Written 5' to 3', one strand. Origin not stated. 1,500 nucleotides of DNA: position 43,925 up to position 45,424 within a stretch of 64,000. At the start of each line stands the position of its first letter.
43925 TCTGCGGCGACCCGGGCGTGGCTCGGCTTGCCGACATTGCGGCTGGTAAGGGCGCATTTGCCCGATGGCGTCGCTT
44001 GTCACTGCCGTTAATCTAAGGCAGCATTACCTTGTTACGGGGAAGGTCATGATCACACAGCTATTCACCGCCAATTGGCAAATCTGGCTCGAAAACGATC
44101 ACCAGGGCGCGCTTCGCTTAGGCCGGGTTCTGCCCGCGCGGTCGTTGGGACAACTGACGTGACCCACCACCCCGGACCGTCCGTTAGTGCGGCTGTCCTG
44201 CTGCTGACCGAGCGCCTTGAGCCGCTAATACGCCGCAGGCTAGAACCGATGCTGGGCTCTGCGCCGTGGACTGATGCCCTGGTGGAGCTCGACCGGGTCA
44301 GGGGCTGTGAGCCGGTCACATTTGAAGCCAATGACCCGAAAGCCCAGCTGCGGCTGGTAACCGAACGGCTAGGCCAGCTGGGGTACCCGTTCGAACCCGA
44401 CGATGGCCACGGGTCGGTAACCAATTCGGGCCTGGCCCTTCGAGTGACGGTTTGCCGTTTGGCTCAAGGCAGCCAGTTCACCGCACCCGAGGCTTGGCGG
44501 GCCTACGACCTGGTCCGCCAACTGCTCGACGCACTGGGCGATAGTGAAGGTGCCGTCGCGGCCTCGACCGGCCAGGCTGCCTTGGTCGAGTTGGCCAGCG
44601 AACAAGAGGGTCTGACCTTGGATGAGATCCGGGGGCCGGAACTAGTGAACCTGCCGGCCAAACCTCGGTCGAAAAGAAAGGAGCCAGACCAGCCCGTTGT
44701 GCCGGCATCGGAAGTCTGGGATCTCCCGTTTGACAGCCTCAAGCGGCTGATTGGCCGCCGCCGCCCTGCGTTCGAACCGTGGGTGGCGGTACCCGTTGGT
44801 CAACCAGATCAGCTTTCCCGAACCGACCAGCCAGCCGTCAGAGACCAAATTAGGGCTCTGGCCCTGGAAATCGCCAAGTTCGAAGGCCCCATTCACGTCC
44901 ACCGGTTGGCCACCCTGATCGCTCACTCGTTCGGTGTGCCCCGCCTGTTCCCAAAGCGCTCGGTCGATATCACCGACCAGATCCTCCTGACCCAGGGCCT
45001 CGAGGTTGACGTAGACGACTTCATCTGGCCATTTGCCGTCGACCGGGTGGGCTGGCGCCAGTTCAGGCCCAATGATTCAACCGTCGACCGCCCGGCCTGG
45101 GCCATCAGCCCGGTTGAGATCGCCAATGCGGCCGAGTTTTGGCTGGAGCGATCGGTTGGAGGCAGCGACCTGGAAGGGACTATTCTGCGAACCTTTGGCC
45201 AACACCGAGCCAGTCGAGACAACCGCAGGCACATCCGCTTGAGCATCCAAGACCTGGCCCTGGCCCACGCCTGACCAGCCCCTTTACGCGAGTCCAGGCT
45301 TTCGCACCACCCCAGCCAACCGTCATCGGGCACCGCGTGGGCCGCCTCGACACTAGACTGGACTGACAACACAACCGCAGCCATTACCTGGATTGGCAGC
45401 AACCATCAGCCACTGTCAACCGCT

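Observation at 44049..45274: Divergent partner gene carries a second DUF3320-like domain, has an ambiguous start, and has a possible GTGA-coupled 37-codon upstream ORF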

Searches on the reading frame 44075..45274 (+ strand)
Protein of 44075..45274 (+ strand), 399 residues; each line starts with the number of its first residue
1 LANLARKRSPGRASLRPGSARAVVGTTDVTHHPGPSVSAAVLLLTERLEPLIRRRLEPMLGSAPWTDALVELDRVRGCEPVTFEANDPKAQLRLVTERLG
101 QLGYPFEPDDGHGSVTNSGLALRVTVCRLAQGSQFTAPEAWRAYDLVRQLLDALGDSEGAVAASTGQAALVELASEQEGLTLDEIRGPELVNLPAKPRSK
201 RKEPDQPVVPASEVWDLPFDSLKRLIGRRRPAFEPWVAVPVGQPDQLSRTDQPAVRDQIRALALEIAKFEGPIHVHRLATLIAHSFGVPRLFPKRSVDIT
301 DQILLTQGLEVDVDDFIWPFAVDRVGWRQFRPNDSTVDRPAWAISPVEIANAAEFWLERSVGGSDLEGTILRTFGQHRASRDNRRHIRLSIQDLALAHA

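Call 6: search_protein_families(library=pfam, proteins=[window:44075-45274:+], max_evalue=1)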
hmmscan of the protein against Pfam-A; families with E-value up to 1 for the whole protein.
window:44075-45274:+ (399 aa): 2 families
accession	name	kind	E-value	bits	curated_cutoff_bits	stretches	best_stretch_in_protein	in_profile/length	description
PF11784.13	DUF3320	-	9.7e-06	25.9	25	1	256-294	9-47/50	Protein of unknown function (DUF3320)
PF18731.6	HEPN_Swt1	-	0.0024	18.6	27.5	1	42-155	4-115/115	Swt1-like HEPN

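Call 9: find_homologous_proteins(query=window:44159-45271:+)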
Query window:44159-45271:+ (371 aa): 66 proteins with E <= 0.001 among 8000 candidates.
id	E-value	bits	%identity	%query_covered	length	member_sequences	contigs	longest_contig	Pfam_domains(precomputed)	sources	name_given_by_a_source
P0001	3.0e-225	765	100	92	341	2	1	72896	PF11784.14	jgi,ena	-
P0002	9.7e-77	277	42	97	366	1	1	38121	PF11784.14,PF18731.7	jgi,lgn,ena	-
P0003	3.2e-69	252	41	96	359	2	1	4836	PF11784.14,PF18731.7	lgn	-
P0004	6.6e-68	248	40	97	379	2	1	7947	PF11784.14,PF18731.7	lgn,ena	-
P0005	2.5e-66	242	41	95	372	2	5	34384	PF11784.14,PF18731.7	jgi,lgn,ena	jgi:hypothetical protein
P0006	5.2e-65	238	41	95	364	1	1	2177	PF11784.14,PF18731.7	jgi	jgi:hypothetical protein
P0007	1.1e-64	237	41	95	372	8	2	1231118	PF11784.14,PF18731.7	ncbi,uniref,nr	ncbi:DUF3320 domain-containing protein [Dietzia natronolimnaea]|uniref:DUF3320 domain-containing pro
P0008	1.6e-64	237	40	97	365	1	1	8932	PF11784.14,PF18731.7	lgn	-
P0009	2.5e-64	236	41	95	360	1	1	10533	PF11784.14,PF18731.7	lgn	-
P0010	3.7e-64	235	40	95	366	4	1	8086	PF11784.14,PF18731.7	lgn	-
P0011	1.0e-63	234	41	95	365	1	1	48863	PF11784.14,PF18731.7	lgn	-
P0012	1.4e-63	233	41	96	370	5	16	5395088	PF11784.14,PF18731.7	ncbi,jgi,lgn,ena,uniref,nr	ncbi:DUF3320 domain-containing protein [Gordonia amarae]|uniref:Uncharacterized protein n=2 Tax=Gord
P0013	4.2e-63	232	40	97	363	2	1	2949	PF11784.14,PF18731.7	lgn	-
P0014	1.8e-62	230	39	98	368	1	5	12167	PF11784.14,PF18731.7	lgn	-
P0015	1.9e-62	230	38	98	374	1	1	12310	PF11784.14,PF18731.7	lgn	-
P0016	7.5e-62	228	40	99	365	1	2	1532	PF18731.7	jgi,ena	-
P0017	9.3e-62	227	40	99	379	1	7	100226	PF11784.14,PF18731.7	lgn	-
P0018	4.0e-61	225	39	97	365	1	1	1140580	PF11784.14,PF18731.7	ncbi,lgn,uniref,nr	ncbi:uncharacterized protein DUF3320 [Kribbella rubisoli]|uniref:Uncharacterized protein DUF3320 n=1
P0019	8.6e-61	224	38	97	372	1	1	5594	PF11784.14,PF18731.7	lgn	-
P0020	1.2e-60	224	39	98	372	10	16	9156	PF11784.14,PF18731.7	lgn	-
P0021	2.2e-60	223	38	97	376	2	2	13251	PF11784.14,PF18731.7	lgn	-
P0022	4.9e-60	222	39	97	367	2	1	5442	PF11784.14,PF18731.7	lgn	-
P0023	6.0e-60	221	40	95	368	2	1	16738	PF11784.14,PF18731.7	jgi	jgi:hypothetical protein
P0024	2.4e-59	220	38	98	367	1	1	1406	PF11784.14,PF18731.7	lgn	-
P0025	7.9e-59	218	38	97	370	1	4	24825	PF11784.14,PF18731.7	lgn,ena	-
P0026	9.4e-59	218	37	98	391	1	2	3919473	PF11784.14,PF18731.7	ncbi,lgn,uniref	ncbi:DUF3320 domain-containing protein [Xylanimonas sp. McL0601]|uniref:DUF3320 domain-containing pr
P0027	1.8e-58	217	38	97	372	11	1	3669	PF18731.7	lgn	-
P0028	2.0e-58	217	39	97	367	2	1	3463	PF11784.14,PF18731.7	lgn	-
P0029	2.0e-58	216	37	99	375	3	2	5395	PF11784.14,PF18731.7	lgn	-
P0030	3.6e-58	216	38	96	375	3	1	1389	PF11784.14,PF18731.7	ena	-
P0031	7.3e-58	215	38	99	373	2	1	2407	PF18731.7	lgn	-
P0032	1.3e-57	214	38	100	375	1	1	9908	PF11784.14,PF18731.7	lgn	-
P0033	2.2e-57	213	40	97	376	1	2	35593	PF11784.14,PF18731.7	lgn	-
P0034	3.4e-57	212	36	98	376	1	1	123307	PF11784.14,PF18731.7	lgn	-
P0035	1.6e-56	210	38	97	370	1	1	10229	PF11784.14,PF18731.7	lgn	-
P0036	4.4e-56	209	38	99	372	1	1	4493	PF11784.14,PF18731.7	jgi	jgi:hypothetical protein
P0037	5.2e-56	209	37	95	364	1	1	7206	PF11784.14,PF18731.7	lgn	-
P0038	5.3e-56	209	37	97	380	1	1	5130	PF11784.14,PF18731.7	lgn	-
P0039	5.4e-56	208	36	96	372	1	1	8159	PF11784.14,PF18731.7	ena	-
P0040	5.6e-56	208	39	96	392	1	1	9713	PF11784.14,PF18731.7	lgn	-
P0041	6.8e-56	208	38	100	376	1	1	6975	PF11784.14,PF18731.7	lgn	-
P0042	1.0e-55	208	38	95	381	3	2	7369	PF11784.14,PF18731.7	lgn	-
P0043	1.3e-55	207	37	98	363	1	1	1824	PF18731.7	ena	-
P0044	1.9e-55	207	36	98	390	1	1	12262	PF11784.14,PF18731.7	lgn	-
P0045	1.9e-55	207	37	99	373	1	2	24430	PF11784.14,PF18731.7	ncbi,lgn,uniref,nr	ncbi:DUF3320 domain-containing protein [Mycolicibacterium fortuitum]|uniref:DUF3320 domain-containin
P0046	2.5e-55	206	36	97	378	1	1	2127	PF11784.14,PF18731.7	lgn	-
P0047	4.3e-55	206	37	99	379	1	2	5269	PF11784.14,PF18731.7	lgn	-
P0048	1.5e-53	200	37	97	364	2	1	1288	PF11784.14,PF18731.7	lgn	-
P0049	3.2e-53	199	37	97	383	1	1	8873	PF11784.14,PF18731.7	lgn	-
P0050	6.0e-53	198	35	98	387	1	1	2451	PF11784.14,PF18731.7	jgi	jgi:hypothetical protein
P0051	8.1e-53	198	34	99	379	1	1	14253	PF11784.14,PF18731.7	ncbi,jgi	jgi:hypothetical protein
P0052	1.9e-51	194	37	94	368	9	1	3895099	PF11784.14,PF18731.7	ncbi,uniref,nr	ncbi:DUF3320 domain-containing protein [Rathayibacter oskolensis]|uniref:DUF3320 domain-containing p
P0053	1.0e-49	188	36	95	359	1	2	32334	PF11784.14,PF18731.7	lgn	-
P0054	1.7e-49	187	36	99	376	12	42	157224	PF11784.14,PF18731.7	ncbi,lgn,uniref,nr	ncbi:MAG: Swt1 family HEPN domain-containing protein [Corynebacterium sp.]|uniref:Swt1 family HEPN d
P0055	1.3e-48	184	39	84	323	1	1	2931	PF11784.14,PF18731.7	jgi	jgi:hypothetical protein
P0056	8.1e-44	168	33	95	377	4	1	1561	PF11784.14,PF18731.7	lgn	-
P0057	1.4e-39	154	33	96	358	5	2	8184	PF11784.14,PF18731.7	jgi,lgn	jgi:hypothetical protein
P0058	5.9e-38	149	32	97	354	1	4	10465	PF11784.14,PF18731.7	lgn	-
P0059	1.6e-37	148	32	89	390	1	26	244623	PF18731.7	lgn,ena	-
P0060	7.4e-37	146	34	98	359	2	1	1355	PF18731.7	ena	-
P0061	4.3e-36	143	33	98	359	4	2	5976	PF18731.7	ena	-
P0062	9.9e-36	142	33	96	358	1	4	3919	PF18731.7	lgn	-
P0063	1.2e-35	142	31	89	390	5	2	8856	PF18731.7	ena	-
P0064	4.1e-35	140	36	44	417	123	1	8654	PF18731.7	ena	-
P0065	4.1e-35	140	34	91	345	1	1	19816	PF11784.14,PF18731.7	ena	-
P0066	5.2e-35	139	33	98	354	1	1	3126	PF11784.14,PF18731.7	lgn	-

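Call 12: find_encoding_contigs(protein=P0007, flank=10000, max_places=2)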
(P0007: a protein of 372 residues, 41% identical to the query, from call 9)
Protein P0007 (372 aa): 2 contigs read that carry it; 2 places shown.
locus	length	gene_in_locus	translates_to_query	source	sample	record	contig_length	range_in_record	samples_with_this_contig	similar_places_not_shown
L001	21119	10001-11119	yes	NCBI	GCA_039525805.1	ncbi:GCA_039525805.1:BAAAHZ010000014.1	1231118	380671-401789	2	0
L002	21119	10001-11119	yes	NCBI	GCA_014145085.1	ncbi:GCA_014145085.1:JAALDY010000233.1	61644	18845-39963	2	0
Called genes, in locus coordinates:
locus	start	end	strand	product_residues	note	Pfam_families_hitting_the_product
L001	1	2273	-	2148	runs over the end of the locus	PF00270:DEAD, PF00271:Helicase_C, PF22590:Cas3-like_C_2 (faint), PF09369:MZB (weak)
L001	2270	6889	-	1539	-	PF20473:MmeI_Mtase (weak), PF07669:Eco57I (faint)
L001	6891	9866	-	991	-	PF00176:SNF2-rel_dom, PF00270:DEAD (weak), PF04851:ResIII, PF00271:Helicase_C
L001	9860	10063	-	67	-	-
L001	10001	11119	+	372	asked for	PF18731:HEPN_Swt1, PF11784:DUF3320 (weak)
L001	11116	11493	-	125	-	PF07510:GmrSD_C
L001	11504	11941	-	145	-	PF13020:NOV_C (weak)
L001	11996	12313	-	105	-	PF13683:rve_3 (weak)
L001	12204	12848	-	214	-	PF00665:rve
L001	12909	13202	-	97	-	PF01527:HTH_Tnp_1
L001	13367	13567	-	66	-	-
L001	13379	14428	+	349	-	PF01909:NTP_transf_2 (weak)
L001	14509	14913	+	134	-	-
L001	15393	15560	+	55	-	-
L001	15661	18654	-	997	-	PF00501:AMP-binding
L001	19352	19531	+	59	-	-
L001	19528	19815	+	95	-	-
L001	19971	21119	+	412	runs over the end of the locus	PF05175:MTS (weak), PF06325:PrmA, PF08241:Methyltransf_11 (weak), PF13649:Methyltransf_25, PF13847:Methyltransf_31 (weak)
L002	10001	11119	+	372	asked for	PF18731:HEPN_Swt1, PF11784:DUF3320 (weak)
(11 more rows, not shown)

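Call 13: find_encoding_contigs(protein=P0018, flank=10000, max_places=2)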
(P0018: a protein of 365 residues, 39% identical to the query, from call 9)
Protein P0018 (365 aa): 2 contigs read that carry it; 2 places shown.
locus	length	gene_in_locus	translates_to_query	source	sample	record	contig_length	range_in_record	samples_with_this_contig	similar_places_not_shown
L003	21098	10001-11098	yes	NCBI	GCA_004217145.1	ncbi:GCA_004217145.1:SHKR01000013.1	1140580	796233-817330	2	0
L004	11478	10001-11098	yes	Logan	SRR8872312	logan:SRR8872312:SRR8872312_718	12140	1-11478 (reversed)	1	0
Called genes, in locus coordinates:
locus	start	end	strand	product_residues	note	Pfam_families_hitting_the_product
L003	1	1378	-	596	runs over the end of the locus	PF03235:GmrSD_N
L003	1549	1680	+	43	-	-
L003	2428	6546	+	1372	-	PF07669:Eco57I (weak)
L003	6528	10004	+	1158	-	PF13091:PLDc_2 (weak), PF00270:DEAD (weak), PF04851:ResIII (weak), PF00176:SNF2-rel_dom, PF00271:Helicase_C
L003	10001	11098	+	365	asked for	PF18731:HEPN_Swt1, PF11784:DUF3320 (weak)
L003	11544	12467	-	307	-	-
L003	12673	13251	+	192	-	PF04542:Sigma70_r2, PF08281:Sigma70_r4_2, PF04545:Sigma70_r4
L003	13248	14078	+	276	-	-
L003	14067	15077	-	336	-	PF00248:Aldo_ket_red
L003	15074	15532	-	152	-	PF00903:Glyoxalase, PF13669:Glyoxalase_4 (weak), PF18029:Glyoxalase_6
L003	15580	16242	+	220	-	PF00440:TetR_N, PF21313:EthR_C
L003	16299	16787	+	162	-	-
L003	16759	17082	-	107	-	PF04248:NTP_transf_9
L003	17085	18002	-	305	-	PF08240:ADH_N, PF00107:ADH_zinc_N, PF13602:ADH_zinc_N_2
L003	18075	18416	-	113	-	PF00583:Acetyltransf_1 (weak), PF14542:Acetyltransf_CG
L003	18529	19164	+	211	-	PF00440:TetR_N, PF16925:TetR_C_13, PF21993:TetR_C_13_2, PF13977:TetR_C_6 (weak)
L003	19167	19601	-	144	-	PF16925:TetR_C_13, PF21993:TetR_C_13_2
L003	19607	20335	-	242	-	PF14542:Acetyltransf_CG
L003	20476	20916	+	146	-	PF18029:Glyoxalase_6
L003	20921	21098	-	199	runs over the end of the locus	PF11716:MDMPI_N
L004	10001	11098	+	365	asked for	PF18731:HEPN_Swt1, PF11784:DUF3320 (weak)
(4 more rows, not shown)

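Call 14: find_encoding_contigs(protein=P0002, flank=10000, max_places=2)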
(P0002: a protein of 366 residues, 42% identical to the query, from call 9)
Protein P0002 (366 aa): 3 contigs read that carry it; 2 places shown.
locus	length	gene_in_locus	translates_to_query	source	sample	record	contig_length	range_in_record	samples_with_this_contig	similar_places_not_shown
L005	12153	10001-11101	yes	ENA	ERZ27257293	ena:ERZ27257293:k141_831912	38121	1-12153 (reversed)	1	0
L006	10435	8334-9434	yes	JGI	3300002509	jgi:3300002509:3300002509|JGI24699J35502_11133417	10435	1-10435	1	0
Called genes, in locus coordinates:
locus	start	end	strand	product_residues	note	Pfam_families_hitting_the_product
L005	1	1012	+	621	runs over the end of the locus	PF00501:AMP-binding, PF23562:AMP-binding_C_3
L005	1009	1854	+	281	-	PF13279:4HBT_2, PF03061:4HBT (faint), PF20791:Acyl-ACP_TE_C (weak), PF13279:4HBT_2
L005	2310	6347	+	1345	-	PF07669:Eco57I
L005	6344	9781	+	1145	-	PF13091:PLDc_2 (weak), PF00176:SNF2-rel_dom, PF00270:DEAD (faint), PF04851:ResIII (faint), PF00271:Helicase_C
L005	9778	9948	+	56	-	-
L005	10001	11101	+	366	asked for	PF18731:HEPN_Swt1, PF11784:DUF3320 (weak)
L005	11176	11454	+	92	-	-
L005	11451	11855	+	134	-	PF01850:PIN (weak)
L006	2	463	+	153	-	?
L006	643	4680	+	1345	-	PF07669:Eco57I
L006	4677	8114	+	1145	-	PF13091:PLDc_2 (weak), PF00176:SNF2-rel_dom, PF00270:DEAD (faint), PF04851:ResIII (faint), PF00271:Helicase_C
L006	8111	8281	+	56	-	-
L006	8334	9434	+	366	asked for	PF18731:HEPN_Swt1, PF11784:DUF3320 (weak)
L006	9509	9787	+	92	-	-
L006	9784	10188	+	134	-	PF01850:PIN (weak)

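Call 16: search_protein_families(library=padloc, proteins=[window:44159-45274:+], max_evalue=0.01)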
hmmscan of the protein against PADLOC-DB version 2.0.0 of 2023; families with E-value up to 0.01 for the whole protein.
window:44159-45274:+ (371 aa): 1 family
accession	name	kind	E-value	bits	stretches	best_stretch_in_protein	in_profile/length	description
PDLC05009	PDC-S37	-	9.4e-09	31.6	1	221-366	1387-1533/1550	-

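Call 17: find_related_loci(query=A1, collection=genome_contigs, flank=10000)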
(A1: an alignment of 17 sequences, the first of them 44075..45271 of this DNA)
Query A1 (399 aa) in genome_contigs; peptide patterns used: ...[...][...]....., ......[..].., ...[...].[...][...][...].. (x = any residue, [..] = any of these).
104 stretches matched a pattern; 66 encode a relative of the query (tblastn E <= 1e-3); 66 distinct loci.
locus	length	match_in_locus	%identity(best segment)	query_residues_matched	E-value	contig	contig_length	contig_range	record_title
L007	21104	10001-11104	40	12-387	7e-69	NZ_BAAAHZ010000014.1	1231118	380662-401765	Dietzia natronolimnaea strain JCM 11417 sequence14, whole genome shotgun sequence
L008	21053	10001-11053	40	36-387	3e-67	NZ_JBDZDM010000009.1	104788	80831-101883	Nocardioides cheoyonin strain KR10-350 contig9, whole genome shotgun sequence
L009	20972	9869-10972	39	5-387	1e-66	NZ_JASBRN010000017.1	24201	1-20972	MAG: Nocardioides sp. isolate BWSM_104 k141_539722, whole genome shotgun sequence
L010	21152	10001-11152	38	11-387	2e-66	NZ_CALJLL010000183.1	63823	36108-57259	MAG: uncultured Nocardioides sp. isolate SRR1506984_bin.84_CONCOCT_v1.1_MAG ERZ761607.543, whole genome shotgun sequence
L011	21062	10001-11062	40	26-391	3e-66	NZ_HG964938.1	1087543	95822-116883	Mycobacterium asiaticum DSM 44297, whole genome shotgun sequence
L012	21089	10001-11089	40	25-387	7e-66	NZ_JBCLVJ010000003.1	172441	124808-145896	Gordonia sp. CPCC 205515 Scaffold2_1, whole genome shotgun sequence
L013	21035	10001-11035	42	36-381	2e-65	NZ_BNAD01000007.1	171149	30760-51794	Nocardioides flavus (ex Wang et al. 2016) strain CGMCC 1.12791 sequence07, whole genome shotgun sequence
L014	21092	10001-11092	39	29-387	4e-65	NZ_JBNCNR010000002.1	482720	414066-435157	Gordonia sp. DT219 NODE_2_length_482720_cov_29.479578, whole genome shotgun sequence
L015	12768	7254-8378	39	13-387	3e-65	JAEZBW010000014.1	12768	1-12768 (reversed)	MAG: Bacillota bacterium isolate OH_CBrB_215 k127_2538658, whole genome shotgun sequence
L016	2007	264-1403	38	8-387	2e-66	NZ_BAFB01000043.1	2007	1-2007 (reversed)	Gordonia otitidis NBRC 100426, whole genome shotgun sequence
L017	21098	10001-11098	40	21-387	8e-64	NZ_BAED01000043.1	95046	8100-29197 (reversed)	Gordonia amarae NBRC 15530, whole genome shotgun sequence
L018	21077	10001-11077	37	36-394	2e-63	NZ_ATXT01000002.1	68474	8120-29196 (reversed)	Humibacter albus DSM 18994 H623DRAFT_scaffold00011.11_C, whole genome shotgun sequence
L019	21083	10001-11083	38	26-378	2e-63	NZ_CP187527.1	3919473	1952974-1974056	Xylanimonas sp. McL0601 chromosome, complete genome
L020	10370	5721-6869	36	25-392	1e-62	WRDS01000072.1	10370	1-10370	MAG: Coriobacteriia bacterium isolate Lab288P3bin234 Ga0123353_10018221, whole genome shotgun sequence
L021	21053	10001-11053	40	36-387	6e-63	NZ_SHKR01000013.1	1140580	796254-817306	Kribbella rubisoli strain VKM Ac-2540 Ga0310563_103, whole genome shotgun sequence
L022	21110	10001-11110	37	29-394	2e-62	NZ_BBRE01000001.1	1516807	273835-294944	Demequina oxidasica strain NBRC 106264, whole genome shotgun sequence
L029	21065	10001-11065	39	33-381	6e-60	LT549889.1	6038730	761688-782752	Mycobacterium aurum isolate liquid genome assembly, chromosome: I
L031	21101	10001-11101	38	29-387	4e-59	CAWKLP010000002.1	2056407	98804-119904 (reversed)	MAG: uncultured Actinomycetota bacterium isolate MFD06742.bin.1.336 genome assembly, contig: contig_4048, whole genome s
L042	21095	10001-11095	35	23-387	5e-48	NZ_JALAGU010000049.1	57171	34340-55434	MAG: Corynebacterium sp. isolate feces_ps_bin.14 k141_45174, whole genome shotgun sequence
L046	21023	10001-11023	32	37-391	6e-41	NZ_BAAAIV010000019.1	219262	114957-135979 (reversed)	Arthrobacter rhombi strain JCM 11678 sequence19, whole genome shotgun sequence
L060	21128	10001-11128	38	26-395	5e-62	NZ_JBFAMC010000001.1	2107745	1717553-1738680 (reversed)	Rhodococcus sp. NPDC049939 NPDC049939_147_D2.ctg-0001, whole genome shotgun sequence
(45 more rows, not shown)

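Call 18: find_related_loci(query=window:44159-45271:+, collection=metagenome_contigs, flank=10000)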
Query window:44159-45271:+ (371 aa) in metagenome_contigs; peptide patterns used: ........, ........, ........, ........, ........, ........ (x = any residue, [..] = any of these).
141 stretches matched a pattern, but none encodes a relative of the query by tblastn (E <= 1e-3).

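Call 20: find_encoding_contigs(protein=P0001, flank=10000, max_places=3)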
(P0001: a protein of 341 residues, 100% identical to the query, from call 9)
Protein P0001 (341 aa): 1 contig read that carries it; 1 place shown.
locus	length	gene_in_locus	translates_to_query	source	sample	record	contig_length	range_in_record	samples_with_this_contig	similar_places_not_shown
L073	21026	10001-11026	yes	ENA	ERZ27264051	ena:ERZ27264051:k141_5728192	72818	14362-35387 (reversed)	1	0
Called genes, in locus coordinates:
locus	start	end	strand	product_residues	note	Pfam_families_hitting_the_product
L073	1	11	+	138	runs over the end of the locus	PF00583:Acetyltransf_1, PF13673:Acetyltransf_10, PF13508:Acetyltransf_7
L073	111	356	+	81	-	PF04221:RelB (weak)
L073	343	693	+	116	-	PF02452:PemK_toxin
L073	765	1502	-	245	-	PF04474:DUF554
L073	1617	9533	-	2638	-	PF13604:AAA_30 (faint), PF13195:DUF4011, PF13086:AAA_11 (weak), PF13245:AAA_19 (faint), PF13087:AAA_12, PF18741:MTES_1575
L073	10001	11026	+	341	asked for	PF11784:DUF3320 (weak)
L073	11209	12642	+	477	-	PF06863:DUF1254, PF06742:DUF1214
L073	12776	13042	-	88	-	PF05016:ParE_toxin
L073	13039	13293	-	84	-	PF02604:PhdYeFM_antitox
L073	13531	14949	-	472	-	PF00251:Glyco_hydro_32N, PF04616:Glyco_hydro_43 (faint)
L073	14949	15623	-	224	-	-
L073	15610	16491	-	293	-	PF01261:AP_endonuc_2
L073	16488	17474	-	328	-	PF01156:IU_nuc_hydro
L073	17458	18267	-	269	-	PF13476:AAA_23 (faint), PF00005:ABC_tran, PF02463:SMC_N, PF09818:ABC_ATPase (faint), PF13304:AAA_21 (faint)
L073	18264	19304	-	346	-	PF02653:BPD_transp_2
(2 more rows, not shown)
